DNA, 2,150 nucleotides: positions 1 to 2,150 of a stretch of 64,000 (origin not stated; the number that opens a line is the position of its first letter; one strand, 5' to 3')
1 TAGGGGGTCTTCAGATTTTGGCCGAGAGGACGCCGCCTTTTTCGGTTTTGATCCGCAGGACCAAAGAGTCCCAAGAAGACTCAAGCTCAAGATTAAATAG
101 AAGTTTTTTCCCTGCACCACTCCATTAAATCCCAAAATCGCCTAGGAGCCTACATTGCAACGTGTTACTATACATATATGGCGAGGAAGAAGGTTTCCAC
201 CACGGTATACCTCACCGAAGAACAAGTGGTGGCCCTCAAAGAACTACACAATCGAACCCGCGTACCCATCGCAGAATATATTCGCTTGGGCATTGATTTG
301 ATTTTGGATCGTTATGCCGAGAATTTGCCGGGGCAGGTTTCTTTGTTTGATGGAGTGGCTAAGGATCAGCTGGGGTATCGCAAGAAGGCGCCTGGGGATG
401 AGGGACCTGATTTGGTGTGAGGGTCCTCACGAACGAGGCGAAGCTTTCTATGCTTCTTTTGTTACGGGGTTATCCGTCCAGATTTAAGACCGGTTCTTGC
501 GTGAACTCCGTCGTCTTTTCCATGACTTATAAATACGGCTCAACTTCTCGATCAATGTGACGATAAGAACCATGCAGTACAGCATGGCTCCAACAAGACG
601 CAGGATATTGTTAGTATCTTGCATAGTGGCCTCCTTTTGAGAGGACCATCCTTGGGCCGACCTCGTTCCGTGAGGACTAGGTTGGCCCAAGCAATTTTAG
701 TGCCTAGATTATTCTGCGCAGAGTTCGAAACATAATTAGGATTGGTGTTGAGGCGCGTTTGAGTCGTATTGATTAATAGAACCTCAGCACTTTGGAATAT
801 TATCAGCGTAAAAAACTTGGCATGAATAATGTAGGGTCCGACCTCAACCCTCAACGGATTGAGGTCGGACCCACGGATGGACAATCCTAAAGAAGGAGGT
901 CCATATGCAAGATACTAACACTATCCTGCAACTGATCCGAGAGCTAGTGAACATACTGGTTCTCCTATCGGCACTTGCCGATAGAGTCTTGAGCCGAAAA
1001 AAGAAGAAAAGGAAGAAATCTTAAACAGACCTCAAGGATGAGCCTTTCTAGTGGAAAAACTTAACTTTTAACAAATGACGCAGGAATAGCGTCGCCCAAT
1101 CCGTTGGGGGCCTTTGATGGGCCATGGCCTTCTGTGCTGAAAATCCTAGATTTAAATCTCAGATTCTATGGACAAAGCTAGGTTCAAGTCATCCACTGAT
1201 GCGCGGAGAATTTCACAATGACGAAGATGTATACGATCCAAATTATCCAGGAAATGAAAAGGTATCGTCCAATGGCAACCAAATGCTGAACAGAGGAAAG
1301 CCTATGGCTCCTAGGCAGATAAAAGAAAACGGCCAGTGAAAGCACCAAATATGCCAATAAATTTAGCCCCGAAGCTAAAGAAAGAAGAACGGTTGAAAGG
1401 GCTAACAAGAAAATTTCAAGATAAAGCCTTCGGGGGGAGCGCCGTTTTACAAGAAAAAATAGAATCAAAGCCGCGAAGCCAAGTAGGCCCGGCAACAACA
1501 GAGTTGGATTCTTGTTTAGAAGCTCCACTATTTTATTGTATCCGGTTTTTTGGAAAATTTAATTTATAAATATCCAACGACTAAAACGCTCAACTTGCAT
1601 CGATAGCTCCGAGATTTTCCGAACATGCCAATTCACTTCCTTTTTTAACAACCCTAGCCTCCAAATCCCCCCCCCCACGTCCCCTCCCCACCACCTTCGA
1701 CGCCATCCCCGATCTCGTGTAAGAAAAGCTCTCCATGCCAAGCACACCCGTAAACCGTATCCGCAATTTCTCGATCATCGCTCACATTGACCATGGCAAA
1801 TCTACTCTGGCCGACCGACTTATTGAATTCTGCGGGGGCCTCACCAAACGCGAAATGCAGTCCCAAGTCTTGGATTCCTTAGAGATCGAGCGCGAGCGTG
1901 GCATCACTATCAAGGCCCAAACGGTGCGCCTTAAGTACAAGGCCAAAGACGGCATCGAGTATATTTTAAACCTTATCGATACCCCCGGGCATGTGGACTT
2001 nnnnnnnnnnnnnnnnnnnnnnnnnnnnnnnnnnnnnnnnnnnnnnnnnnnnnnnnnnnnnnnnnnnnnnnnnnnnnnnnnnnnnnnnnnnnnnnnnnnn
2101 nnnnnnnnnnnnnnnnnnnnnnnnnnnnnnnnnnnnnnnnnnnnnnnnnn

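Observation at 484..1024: Divergent pair of paralogous mini-genes for polybasic-tailed membrane peptides separated by a perfect 14-bp-stem palindrome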

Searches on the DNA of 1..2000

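Call 3: search_rna_families(source=window, start=1, end=2000, threshold=evalue, max_evalue=10, show_alignments=3)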
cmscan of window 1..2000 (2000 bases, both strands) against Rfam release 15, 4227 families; matches with E-value up to 10: 6.
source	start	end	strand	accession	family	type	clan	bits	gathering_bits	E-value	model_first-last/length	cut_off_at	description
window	1757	1822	-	RF02746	AsrC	Gene; antisense;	-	25.9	111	2.7e-05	47-112/886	no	antisense RNA of rseC mRNA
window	833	873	+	RF02097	mir-1662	Gene; miRNA;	-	22.3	85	0.23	1-66/66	no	mir-1662 microRNA precursor family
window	640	890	+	RF04209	MIR7533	Gene; miRNA;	-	20.6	230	0.27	1-249/249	no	MIR7533 microRNA precursor family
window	90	131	+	RF00533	snoMe18S-Gm1358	Gene; snRNA; snoRNA; CD-box;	-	17.6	50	6.4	1-79/79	no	Small nucleolar RNA Me18S-Gm1358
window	833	873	+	RF03255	mir-2188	Gene; miRNA;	-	17.4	60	4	11-68/78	no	mir-2188 microRNA precursor family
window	1278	1401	-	RF01956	NEAT1_2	Gene; lncRNA;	-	13.4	60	9.1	1-116/116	no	Nuclear enriched abundant transcript 1 conserved region 2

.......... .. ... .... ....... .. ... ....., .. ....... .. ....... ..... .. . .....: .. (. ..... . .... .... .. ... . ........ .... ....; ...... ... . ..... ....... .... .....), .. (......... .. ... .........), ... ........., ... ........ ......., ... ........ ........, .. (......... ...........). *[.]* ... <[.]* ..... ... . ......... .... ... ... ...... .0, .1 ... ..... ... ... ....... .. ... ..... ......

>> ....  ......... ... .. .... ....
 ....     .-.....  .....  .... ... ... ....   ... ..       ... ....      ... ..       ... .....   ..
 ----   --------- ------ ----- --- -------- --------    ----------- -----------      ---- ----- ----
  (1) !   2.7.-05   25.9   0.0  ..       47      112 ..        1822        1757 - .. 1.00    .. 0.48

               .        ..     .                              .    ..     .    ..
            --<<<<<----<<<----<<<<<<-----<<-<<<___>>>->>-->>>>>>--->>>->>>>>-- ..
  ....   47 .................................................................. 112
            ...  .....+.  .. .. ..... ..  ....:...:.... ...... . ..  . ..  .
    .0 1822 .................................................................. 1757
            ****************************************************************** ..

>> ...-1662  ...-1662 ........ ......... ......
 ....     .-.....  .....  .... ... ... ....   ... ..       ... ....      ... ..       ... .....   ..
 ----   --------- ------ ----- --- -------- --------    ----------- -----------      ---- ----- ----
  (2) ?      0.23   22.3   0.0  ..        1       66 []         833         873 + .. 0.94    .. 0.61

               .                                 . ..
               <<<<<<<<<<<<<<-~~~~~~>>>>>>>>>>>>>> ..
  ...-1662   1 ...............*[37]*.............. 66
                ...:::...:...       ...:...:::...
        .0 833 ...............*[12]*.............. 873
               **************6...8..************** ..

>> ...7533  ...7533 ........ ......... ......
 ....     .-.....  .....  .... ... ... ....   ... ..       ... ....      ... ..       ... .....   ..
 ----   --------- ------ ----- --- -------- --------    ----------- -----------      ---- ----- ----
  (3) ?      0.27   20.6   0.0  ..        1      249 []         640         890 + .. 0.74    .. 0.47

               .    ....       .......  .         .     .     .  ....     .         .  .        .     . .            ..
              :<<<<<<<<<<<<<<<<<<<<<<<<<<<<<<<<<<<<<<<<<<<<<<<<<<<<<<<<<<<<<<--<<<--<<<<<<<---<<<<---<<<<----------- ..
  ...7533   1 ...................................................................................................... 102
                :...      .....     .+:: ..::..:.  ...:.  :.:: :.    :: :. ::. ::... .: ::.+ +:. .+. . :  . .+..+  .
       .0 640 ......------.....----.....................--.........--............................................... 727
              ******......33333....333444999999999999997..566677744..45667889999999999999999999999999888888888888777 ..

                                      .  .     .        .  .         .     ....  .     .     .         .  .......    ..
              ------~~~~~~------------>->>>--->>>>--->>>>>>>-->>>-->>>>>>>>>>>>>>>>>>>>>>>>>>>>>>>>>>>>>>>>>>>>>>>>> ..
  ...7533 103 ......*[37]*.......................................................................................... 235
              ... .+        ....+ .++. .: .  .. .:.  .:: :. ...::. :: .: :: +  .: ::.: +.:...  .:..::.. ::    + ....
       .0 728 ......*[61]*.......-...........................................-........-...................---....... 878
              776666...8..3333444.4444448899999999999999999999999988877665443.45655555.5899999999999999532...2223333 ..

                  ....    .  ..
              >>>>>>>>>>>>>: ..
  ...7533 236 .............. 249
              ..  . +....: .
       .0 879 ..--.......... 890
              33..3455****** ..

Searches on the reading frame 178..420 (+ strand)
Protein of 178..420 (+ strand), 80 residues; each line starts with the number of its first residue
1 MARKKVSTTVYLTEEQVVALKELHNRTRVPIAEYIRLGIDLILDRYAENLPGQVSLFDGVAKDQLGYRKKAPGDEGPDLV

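Call 12: search_protein_families(library=pfam, max_evalue=10, proteins=[window:178-417:+])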
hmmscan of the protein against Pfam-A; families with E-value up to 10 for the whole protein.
seq(80 aa): 2 families
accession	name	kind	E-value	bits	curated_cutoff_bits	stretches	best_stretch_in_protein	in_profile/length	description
PF12651.13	RHH_3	-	2.1e-13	50.5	21.6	1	4-46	1-43/44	Ribbon-helix-helix domain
PF01402.27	RHH_1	-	0.1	13.1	20.5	1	8-36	2-30/39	Ribbon-helix-helix protein, copG family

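Call 28: search_protein_families(library=ncbifam, proteins=[window:178-420:+], max_evalue=0.00001)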
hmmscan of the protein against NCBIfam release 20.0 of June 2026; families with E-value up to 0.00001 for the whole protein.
window:178-420:+ (80 aa): 0 families

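Call 29: search_protein_families(library=padloc, max_evalue=1, proteins=[window:178-420:+])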
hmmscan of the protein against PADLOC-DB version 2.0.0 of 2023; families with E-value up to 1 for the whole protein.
window:178-420:+ (80 aa): 0 families

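Call 30: search_protein_families(library=phrogs, max_evalue=1, proteins=[window:178-420:+])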
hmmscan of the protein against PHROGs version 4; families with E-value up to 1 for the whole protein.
window:178-420:+ (80 aa): 2 families
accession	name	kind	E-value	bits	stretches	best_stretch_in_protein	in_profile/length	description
phrog_876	-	transcription regulation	0.00026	21.6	1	4-49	66-111/239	transcriptional repressor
phrog_4224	-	unknown function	0.31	12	1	6-30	7-31/119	-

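Call 65: search_protein_families(library=pfam, max_evalue=0.01, proteins=[L001:3-509:-])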
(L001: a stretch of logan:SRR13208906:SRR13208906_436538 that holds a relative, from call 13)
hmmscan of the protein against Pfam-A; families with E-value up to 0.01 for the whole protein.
L001:3-509:- (169 aa): 1 family
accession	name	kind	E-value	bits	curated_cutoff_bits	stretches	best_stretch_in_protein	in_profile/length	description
PF20615.3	DUF6802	-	0.0065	16.9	27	0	32-79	28-72/102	Family of unknown function (DUF6802)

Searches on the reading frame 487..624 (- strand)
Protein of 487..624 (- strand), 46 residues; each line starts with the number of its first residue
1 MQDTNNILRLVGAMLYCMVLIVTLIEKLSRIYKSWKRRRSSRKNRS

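Call 12: search_protein_families(library=pfam, max_evalue=10, proteins=[window:487-624:-])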
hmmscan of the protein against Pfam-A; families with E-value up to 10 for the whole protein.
seq(46 aa): 2 families
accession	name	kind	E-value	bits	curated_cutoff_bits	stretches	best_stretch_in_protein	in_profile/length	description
PF14015.11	DUF4231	-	0.0061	17.4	24.7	1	4-41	40-77/103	Protein of unknown function (DUF4231)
PF07219.19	HemY_N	-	0.055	14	31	1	11-44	23-59/107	HemY protein N-terminus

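Call 13: find_encoding_contigs(protein=P0001, flank=10000, max_places=6)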
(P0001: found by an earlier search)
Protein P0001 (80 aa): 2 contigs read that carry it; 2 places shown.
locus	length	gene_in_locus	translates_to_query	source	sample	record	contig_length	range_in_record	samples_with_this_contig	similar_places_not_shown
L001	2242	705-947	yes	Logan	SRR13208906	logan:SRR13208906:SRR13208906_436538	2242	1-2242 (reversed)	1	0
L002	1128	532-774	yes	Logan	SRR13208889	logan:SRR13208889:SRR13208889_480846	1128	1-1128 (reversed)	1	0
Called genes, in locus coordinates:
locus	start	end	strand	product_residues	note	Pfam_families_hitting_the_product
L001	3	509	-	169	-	?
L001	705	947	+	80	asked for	PF12651:RHH_3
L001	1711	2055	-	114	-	-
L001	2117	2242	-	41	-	?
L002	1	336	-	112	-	?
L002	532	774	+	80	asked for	PF12651:RHH_3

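Call 15: find_homologous_proteins(query=A2, max_evalue=10)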
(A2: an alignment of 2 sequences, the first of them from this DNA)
Query A2 (2 sequences): no candidate shares three 5-residue words with the query. No homologue found.

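Call 29: search_protein_families(library=padloc, max_evalue=1, proteins=[window:487-624:-])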
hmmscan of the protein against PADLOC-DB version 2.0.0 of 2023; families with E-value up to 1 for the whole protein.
seq(46 aa): 0 families

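Call 30: search_protein_families(library=phrogs, max_evalue=1, proteins=[window:487-624:-])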
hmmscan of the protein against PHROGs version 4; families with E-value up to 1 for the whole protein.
seq(46 aa): 2 families
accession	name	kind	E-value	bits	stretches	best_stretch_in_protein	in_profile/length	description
phrog_6214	-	unknown function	0.019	16.1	1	14-40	41-67/69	-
phrog_25181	-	moron, auxiliary metabolic gene and host takeover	0.063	14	1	1-43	1-41/61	membrane protein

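Call 31: search_protein_representatives(alignment_id=A2)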
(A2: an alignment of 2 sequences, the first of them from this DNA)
Query: 2 sequences, 47 profile positions. Proteins with E-value up to 0.001 (for the whole library): 4; up to 1e-10: 2; up to 1e-30: 0. The best 4 are listed.
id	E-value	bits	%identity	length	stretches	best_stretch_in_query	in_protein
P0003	1.5e-17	79.5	-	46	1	1-47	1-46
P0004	1.7e-12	63.3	-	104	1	1-44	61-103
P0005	1.7e-07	47.2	-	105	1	1-44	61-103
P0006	9.2e-06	41.7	-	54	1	1-47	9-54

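Call 33: find_encoding_contigs(protein=P0003, flank=10000, max_places=10)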
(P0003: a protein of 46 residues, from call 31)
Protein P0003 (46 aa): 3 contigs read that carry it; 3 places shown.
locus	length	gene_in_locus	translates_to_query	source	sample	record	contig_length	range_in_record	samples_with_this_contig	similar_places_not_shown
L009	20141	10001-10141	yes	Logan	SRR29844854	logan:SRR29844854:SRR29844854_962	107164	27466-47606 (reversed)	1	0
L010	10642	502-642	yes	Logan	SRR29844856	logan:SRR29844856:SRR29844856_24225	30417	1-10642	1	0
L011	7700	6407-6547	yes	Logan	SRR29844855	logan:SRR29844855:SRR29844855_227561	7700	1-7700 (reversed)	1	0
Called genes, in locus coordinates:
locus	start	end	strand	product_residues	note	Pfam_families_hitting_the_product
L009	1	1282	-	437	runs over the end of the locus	PF01578:Cytochrom_C_asm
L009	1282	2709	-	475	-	PF05140:ResB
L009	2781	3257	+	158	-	-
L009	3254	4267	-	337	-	PF13487:HD_5, PF01966:HD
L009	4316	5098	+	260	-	PF03748:FliL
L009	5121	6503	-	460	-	PF13535:ATP-grasp_4 (weak)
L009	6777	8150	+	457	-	-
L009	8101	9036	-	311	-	PF03462:PCRF, PF00472:RF-1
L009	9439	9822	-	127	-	-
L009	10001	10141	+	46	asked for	-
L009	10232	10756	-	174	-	PF02130:YbeY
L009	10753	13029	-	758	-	PF07697:7TMR-HDED, PF07698:7TM-7TMR_HD, PF01966:HD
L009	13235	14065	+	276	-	PF01503:PRA-PH (faint), PF03819:MazG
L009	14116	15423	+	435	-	-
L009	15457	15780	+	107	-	PF01649:Ribosomal_S20p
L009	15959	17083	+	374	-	PF07690:MFS_1, PF00083:Sugar_tr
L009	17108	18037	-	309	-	PF21694:DNA_pol3_delta_C (faint)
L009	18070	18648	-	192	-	PF04390:LptE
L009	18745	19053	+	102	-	PF05258:DciA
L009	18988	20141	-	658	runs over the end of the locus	PF13428:TPR_14 (faint), PF14559:TPR_19 (faint), PF13424:TPR_12 (faint), PF23914:TPR_CcmH_CycH (faint), PF13432:TPR_16 (faint), PF07719:TPR_2 (faint), PF00515:TPR_1 (faint), PF13176:TPR_7 (faint), +1 more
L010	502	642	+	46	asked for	-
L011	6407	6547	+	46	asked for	-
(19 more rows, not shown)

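Call 34: find_encoding_contigs(protein=P0004, flank=10000, max_places=10)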
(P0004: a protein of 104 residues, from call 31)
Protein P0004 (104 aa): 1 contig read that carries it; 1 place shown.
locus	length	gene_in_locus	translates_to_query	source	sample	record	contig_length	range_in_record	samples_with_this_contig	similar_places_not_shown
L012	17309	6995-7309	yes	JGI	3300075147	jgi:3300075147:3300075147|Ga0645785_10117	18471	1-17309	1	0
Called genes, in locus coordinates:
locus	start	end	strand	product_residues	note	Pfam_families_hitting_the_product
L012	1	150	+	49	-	?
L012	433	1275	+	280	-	-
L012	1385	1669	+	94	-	-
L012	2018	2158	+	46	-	-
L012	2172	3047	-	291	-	-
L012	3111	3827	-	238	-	-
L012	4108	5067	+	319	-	PF00583:Acetyltransf_1 (weak)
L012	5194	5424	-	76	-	PF13302:Acetyltransf_3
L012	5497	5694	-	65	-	-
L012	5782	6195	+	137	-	PF01230:HIT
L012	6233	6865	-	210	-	-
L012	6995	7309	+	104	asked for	-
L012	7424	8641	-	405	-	PF01189:Methyltr_RsmB-F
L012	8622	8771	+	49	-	-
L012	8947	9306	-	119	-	PF06305:LapA_dom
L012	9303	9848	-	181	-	PF04677:CwfJ_C_1 (weak), PF11969:DcpS_C (weak), PF01230:HIT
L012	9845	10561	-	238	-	PF01343:Peptidase_S49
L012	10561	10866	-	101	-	-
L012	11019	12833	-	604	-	PF17092:PCB_OB (faint), PF24685:OB_RRP5_4th (faint), PF00575:S1, PF21710:Spt6_S1 (faint), PF00575:S1, PF23459:S1_RRP5, PF00575:S1, PF23459:S1_RRP5 (weak), +1 more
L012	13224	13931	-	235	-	PF00072:Response_reg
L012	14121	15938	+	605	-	PF12913:SH3_6 (faint)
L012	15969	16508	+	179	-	-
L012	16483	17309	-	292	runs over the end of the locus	-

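Call 35: find_encoding_contigs(protein=P0005, flank=10000, max_places=10)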
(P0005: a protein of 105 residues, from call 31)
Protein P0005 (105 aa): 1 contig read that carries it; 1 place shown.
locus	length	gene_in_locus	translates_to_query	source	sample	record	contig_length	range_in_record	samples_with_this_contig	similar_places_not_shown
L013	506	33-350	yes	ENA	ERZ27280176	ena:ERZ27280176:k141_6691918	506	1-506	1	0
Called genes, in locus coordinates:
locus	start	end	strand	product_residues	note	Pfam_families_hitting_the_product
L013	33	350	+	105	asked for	-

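Call 36: find_encoding_contigs(protein=P0006, flank=10000, max_places=10)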
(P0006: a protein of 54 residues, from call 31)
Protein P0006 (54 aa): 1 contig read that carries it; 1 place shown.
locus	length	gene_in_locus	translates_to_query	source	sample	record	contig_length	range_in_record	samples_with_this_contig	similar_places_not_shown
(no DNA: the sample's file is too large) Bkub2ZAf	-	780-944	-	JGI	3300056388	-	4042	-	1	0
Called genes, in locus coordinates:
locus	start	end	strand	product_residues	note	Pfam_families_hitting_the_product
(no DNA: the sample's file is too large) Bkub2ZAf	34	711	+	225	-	PF00883:Peptidase_M17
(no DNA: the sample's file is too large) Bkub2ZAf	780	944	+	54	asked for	-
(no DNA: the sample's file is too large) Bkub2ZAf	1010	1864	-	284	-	PF09674:DUF2400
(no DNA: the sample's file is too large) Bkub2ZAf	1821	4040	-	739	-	?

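Call 43: find_related_loci(query=A4, collection=metagenome_contigs, flank=3000)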
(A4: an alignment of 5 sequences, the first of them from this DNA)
Query A4 (46 aa) in metagenome_contigs; peptide patterns used: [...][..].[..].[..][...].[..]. (x = any residue, [..] = any of these).
72 stretches matched a pattern; 1 encode a relative of the query (tblastn E <= 1e-3); 1 distinct loci.
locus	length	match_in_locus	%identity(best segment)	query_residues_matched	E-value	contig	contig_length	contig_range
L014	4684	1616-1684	48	16-38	7e-6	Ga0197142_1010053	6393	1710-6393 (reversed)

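Call 46: find_homologous_proteins(query=A4, max_evalue=1)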
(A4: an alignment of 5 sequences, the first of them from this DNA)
Query A4 (5 sequences) (46 aa, profile of the alignment): 2 proteins with E <= 1 among 3 candidates.
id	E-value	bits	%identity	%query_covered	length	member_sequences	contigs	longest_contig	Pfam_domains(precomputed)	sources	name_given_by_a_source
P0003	5.8e-25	105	72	100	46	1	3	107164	-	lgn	-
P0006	3.1e-21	93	54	100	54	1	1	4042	-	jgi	jgi:hypothetical protein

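Call 65: search_protein_families(library=pfam, max_evalue=0.01, proteins=[L009:9439-9822:-, L012:6233-6865:-, L001:3-509:-, L012:2018-2158:+])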
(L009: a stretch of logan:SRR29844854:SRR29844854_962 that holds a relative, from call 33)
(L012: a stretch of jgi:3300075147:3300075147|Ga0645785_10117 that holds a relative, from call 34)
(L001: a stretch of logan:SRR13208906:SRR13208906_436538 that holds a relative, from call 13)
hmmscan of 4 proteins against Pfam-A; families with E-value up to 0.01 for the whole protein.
L009:9439-9822:- (127 aa): 0 families

L012:6233-6865:- (210 aa): 0 families

L001:3-509:- (169 aa): 1 family
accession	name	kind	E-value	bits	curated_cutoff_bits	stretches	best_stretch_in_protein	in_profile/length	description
PF20615.3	DUF6802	-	0.0065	16.9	27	0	32-79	28-72/102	Family of unknown function (DUF6802)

L012:2018-2158:+ (46 aa): 0 families

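Call 92: search_dna_similar(query=window:487-624:-, collection=plasmids, mode=protein, max_evalue=1, max_rows=10)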
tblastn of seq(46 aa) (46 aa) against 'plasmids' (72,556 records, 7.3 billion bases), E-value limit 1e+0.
No match.

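Call 93: search_dna_similar(query=window:487-624:-, collection=phages, mode=protein, max_evalue=1, max_rows=10)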
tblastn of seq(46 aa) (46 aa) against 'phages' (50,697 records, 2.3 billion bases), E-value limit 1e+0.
No match.

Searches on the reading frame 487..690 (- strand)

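Call 65: search_protein_families(library=pfam, max_evalue=0.01, proteins=[L001:3-509:-])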
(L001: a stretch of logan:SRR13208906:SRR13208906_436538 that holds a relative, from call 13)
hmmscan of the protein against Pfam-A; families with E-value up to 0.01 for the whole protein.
L001:3-509:- (169 aa): 1 family
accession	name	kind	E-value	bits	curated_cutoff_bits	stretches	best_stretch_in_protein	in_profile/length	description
PF20615.3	DUF6802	-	0.0065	16.9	27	0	32-79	28-72/102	Family of unknown function (DUF6802)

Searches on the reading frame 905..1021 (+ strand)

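Call 12: search_protein_families(library=pfam, max_evalue=10, proteins=[window:905-1021:+])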
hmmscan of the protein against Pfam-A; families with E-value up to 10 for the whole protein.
seq(39 aa): 0 families

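Call 29: search_protein_families(library=padloc, max_evalue=1, proteins=[window:905-1021:+])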
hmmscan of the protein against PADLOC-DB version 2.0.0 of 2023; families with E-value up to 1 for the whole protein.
seq(39 aa): 0 families

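Call 30: search_protein_families(library=phrogs, max_evalue=1, proteins=[window:905-1021:+])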
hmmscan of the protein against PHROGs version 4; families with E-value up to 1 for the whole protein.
seq(39 aa): 0 families

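Call 65: search_protein_families(library=pfam, max_evalue=0.01, proteins=[L001:3-509:-])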
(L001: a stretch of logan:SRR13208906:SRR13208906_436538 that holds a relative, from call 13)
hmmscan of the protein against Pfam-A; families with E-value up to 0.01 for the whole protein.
L001:3-509:- (169 aa): 1 family
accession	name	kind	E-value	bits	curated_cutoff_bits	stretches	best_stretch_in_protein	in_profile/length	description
PF20615.3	DUF6802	-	0.0065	16.9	27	0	32-79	28-72/102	Family of unknown function (DUF6802)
